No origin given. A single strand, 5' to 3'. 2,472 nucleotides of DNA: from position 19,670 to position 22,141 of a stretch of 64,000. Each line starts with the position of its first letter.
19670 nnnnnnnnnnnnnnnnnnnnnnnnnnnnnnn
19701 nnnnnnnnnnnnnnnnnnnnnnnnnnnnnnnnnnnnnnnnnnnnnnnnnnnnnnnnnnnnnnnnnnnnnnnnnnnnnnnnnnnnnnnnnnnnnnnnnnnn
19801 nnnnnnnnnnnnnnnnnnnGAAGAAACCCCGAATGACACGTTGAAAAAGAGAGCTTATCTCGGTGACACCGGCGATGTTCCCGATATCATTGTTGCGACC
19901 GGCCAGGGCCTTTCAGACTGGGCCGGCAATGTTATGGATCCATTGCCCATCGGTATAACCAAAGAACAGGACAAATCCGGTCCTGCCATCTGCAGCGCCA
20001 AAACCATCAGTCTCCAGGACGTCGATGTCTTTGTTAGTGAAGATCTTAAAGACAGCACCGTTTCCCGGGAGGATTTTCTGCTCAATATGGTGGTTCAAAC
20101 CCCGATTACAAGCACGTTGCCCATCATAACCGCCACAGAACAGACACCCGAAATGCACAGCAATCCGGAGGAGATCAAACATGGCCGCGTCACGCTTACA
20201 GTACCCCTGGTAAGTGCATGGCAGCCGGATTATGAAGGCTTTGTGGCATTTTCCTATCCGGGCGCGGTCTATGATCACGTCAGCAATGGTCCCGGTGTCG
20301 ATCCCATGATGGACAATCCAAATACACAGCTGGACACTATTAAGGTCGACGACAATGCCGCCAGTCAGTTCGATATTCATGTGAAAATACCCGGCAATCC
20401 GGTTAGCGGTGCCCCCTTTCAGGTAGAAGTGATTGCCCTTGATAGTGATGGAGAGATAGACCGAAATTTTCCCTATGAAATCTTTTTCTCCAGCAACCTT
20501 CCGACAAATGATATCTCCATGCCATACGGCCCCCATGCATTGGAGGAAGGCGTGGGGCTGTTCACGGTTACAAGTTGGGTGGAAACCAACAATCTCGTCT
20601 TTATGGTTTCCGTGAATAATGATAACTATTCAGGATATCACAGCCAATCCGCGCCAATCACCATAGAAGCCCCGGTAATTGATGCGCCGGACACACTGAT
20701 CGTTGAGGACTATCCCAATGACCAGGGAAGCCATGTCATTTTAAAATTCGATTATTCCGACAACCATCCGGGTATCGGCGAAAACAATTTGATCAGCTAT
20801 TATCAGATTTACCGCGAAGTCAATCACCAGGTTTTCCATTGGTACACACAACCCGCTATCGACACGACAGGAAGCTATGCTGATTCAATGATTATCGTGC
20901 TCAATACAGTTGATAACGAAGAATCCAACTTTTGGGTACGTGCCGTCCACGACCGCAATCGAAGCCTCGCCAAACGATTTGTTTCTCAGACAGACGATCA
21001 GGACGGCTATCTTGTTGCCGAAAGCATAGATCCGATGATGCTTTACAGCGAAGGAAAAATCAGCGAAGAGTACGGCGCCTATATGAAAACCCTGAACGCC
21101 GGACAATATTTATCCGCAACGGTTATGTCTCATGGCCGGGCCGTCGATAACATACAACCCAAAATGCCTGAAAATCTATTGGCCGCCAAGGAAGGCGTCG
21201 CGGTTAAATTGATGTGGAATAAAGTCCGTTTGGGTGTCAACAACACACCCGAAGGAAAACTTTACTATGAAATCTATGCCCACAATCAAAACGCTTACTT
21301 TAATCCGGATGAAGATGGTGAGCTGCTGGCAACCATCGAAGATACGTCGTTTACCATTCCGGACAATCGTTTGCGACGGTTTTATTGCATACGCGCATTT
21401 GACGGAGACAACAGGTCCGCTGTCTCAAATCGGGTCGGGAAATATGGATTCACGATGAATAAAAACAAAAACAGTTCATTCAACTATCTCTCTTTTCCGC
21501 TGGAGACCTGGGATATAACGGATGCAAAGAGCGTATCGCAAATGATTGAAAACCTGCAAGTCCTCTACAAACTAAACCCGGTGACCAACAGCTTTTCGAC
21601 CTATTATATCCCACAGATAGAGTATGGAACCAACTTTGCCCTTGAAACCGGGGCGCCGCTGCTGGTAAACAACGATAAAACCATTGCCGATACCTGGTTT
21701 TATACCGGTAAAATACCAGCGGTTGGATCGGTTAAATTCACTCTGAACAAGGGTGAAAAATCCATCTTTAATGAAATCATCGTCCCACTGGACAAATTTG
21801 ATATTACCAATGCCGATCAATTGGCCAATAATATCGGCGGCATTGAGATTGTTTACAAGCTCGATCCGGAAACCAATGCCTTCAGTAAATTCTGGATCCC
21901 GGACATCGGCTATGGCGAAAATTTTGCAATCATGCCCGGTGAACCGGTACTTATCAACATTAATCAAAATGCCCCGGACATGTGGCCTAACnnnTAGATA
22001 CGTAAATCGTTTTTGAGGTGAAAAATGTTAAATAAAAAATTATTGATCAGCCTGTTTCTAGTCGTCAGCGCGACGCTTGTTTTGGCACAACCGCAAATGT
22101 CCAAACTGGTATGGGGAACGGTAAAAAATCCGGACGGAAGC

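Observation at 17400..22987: Sigma-54 promoter driving a 1500-aa secreted protein followed by a T9SS-sorted protein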

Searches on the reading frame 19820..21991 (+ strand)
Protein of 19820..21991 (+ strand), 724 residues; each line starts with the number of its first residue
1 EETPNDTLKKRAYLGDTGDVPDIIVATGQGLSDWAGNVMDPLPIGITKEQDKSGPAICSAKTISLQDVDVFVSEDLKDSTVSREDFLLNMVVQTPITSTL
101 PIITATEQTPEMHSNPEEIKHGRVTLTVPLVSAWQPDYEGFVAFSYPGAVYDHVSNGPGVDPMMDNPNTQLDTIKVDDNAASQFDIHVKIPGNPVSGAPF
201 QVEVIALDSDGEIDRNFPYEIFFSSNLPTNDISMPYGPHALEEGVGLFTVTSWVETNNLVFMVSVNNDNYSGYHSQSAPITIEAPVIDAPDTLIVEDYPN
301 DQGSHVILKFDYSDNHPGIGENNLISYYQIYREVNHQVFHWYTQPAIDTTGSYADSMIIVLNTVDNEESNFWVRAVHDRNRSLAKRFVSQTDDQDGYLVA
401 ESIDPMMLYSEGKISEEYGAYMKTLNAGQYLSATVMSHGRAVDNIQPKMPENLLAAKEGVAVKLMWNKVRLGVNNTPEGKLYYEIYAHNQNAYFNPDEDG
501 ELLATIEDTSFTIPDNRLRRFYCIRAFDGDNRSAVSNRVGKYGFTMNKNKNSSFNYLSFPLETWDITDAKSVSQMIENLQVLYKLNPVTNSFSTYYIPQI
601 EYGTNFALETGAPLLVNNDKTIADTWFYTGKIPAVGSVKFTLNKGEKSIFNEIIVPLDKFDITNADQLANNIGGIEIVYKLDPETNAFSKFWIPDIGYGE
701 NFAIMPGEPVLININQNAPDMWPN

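Call 42: predict_structure(alignment_id=A3)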
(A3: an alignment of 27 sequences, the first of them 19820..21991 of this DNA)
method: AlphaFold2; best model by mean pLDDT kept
length: 724 residues; sequences in the alignment: 27
mean_pLDDT: 81.6   pTM: 0.57
mean pLDDT of the five models: 81.6, 80.4, 80.4, 79.8, 77.7
residues with pLDDT >= 90: 287; 70-90: 306; 50-70: 75; < 50: 56
segments of 3 or more residues with pLDDT < 50: 1-22, 43-49, 93-97, 111-119, 384-393
pLDDT, mean of each block of 10 residues (from residue 1): 32 40 54 57 47 75 87 79 89 54 81 42 83 84 88 66 73 85 89 85 89 86 92 91 89 93 86 88 80 86 86 61 75 88 76 73 87 83 46 62 82 76 68 86 91 90 92 87 94 93 91 88 92 94 88 89 93 90 89 92 92 89 91 93 81 93 96 94 87 95 94 92 89
secondary structure, 60 per line:
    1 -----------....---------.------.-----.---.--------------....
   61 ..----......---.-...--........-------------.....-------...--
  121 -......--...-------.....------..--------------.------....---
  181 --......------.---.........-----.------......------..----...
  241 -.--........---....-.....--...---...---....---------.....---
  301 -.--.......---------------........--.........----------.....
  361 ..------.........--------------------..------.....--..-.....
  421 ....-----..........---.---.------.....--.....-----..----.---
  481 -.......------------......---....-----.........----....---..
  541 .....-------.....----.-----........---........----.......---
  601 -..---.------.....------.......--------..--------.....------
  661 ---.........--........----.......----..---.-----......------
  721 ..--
elements in order (helices of 4 or more, strands of 3 or more residues): H12-15 E57-62 E67-72 E86-90 E104-108 E122-127 E140-144 E174-177 E183-188 E199-207 E220-225 E238-240 E245-252 E256-259 E261-265 E274-276 E280-283 E293-297 E305-311 E327-334 E337-345 E356-362 E369-377 E406-410 H416-424 E430-439 E454-458 E461-465 E482-488 E501-506 E510-513 E519-527 E532-535 E539-545 E553-557 H569-575 E579-586 E591-597 E614-618 E625-631 E650-654 H665-672 E675-682 E687-693 E709-714

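Call 45: fold_search(model_id=the predicted structure, library=pdb)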
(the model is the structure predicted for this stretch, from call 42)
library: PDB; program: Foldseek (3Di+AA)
matches with E <= 10: 1989; with E <= 0.001: 168
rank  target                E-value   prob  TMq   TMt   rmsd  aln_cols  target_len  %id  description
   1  2jll                  2.8e-12  1.00  0.14  0.23  27.2       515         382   11  Crystal structure of NCAM2 IgIV-FN3II (released 2009-11-17)
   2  4yfd_A                1.4e-11  1.00  0.14  0.20  28.4       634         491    9  Crystal structure PTP delta Ig1-Fn2 in complex with IL-1RAcP (released 2015-05-06)
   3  9ba4_A                3.2e-11  1.00  0.16  0.13  26.6       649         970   10  Full-length cross-linked Contactin 2 (CNTN2) (released 2024-07-17)
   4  4y61_A                7.4e-11  1.00  0.15  0.25  34.5       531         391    9  Crystal structure of the complex between Slitrk2 LRR1 and PTP delta Ig1-Fn1 (released 2015-06-03)
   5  4yh7_A                1.5e-10  1.00  0.16  0.19  35.6       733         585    9  Crystal structure of PTPdelta ectodomain in complex with IL1RAPL1 (released 2015-05-06)
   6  4pbx                  2.2e-10  1.00  0.15  0.18  38.7       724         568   10  Crystal structure of the six N-terminal domains of human receptor protein tyrosine phosphatase sigma (released 2014-11-12)
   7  8dh8_A                4.2e-10  1.00  0.16  0.16  33.6       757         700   11  Leptin-bound leptin receptor complex-full ECD (released 2023-04-19)
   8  7ceg_A                5.8e-10  1.00  0.14  0.24  27.4       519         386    9  Crystal structure of the complex between mouse PTP delta and neuroligin-3 (released 2021-02-24)
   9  5i99                  5.8e-10  1.00  0.14  0.22  36.9       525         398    8  Crystal structure of mouse CNTN3 Ig5-Fn2 domains (released 2016-08-31)
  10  4yfg_A                7.5e-10  1.00  0.16  0.22  23.4       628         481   10  Crystal structure of PTP delta meA3/meB minus variant Ig1-Fn1 (released 2015-05-06)
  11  8v29_B                9.8e-10  1.00  0.16  0.19  31.3       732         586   11  Cryo-EM structure of human type I OSM receptor complex: model for full extracellular assembly (released 2024-11-20)
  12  6iaa_A                1.8e-09  1.00  0.13  0.12  24.8       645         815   10  hRobo2 ectodomain (released 2019-03-13)
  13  9pvp                  2.8e-09  1.00  0.15  0.08  23.8       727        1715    9  Cryo-EM structure of receptor tyrosine kinase ROS1 extracellular domain (released 2026-02-25)
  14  8dh9_B                3.7e-09  1.00  0.18  0.24  27.6       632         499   11  Leptin-bound leptin receptor complex-D3-D7 (released 2023-04-19)
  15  8v2b_B                3.9e-09  1.00  0.17  0.20  25.4       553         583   13  Cryo-EM structure of mouse type II OSM receptor complex: model for full extracellular assembly (released 2024-11-20)
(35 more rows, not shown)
